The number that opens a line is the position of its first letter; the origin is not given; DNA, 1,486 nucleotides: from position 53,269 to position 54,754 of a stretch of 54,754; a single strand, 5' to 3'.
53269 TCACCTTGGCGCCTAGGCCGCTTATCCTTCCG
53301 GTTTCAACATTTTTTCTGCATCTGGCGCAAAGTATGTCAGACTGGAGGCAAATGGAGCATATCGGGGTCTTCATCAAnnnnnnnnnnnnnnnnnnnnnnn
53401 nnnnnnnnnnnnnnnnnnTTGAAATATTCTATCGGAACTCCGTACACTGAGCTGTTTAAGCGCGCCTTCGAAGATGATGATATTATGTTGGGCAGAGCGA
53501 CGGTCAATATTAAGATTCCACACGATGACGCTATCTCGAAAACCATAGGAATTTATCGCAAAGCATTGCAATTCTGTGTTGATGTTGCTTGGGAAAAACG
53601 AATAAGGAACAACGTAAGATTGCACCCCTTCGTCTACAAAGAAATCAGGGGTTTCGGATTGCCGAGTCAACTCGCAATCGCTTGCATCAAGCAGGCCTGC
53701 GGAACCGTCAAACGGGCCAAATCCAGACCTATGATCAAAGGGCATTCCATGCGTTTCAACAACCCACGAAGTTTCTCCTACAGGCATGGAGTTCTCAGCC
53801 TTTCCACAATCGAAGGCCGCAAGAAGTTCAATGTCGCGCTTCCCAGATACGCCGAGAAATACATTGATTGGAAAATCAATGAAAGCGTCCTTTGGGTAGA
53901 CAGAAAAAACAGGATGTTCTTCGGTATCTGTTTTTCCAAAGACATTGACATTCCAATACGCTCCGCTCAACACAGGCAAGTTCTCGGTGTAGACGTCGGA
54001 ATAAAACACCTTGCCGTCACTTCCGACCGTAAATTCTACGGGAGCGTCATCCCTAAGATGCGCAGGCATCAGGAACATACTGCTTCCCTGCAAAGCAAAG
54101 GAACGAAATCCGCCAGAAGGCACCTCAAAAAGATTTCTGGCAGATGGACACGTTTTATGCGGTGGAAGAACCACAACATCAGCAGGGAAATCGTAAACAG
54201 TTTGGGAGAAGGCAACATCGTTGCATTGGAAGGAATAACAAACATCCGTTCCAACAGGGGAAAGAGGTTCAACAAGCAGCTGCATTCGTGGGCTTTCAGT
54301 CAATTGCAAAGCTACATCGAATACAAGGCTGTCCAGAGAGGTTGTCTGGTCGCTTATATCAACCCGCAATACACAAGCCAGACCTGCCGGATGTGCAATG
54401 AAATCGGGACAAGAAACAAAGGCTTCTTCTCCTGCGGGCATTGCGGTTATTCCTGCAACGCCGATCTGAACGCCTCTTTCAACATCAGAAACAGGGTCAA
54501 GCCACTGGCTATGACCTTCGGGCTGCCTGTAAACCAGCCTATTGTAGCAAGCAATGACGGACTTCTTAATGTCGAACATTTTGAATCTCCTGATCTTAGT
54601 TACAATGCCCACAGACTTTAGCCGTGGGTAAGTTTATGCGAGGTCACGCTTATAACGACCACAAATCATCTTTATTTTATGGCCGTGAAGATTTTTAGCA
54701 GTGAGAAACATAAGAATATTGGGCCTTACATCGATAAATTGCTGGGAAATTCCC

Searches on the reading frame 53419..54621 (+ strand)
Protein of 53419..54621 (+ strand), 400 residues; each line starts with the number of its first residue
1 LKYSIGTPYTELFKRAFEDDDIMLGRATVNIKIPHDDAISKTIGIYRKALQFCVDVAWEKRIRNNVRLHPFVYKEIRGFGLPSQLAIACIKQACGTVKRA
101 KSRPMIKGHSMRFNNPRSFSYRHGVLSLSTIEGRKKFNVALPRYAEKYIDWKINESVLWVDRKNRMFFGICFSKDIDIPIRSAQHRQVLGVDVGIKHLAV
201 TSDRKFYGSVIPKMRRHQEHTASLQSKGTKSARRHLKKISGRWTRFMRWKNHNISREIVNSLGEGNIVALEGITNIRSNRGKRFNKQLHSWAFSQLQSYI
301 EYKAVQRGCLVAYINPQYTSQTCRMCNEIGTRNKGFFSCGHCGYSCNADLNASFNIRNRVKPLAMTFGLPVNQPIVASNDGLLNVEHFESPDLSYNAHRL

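Call 82: search_protein_families(library=pfam, proteins=[window:53419-54621:+], max_evalue=0.001)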
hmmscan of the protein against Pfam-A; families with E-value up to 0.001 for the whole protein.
window:53419-54621:+ (400 aa): 2 families
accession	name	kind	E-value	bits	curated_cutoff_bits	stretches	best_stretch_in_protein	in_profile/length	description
PF07282.18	Cas12f1-like_TNB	-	4.9e-20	71.9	26.3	1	293-356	1-60/60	Cas12f1-like, TNB domain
PF01385.25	OrfB_IS605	-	2.3e-07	31.5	30.5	1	180-268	10-109/120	Probable transposase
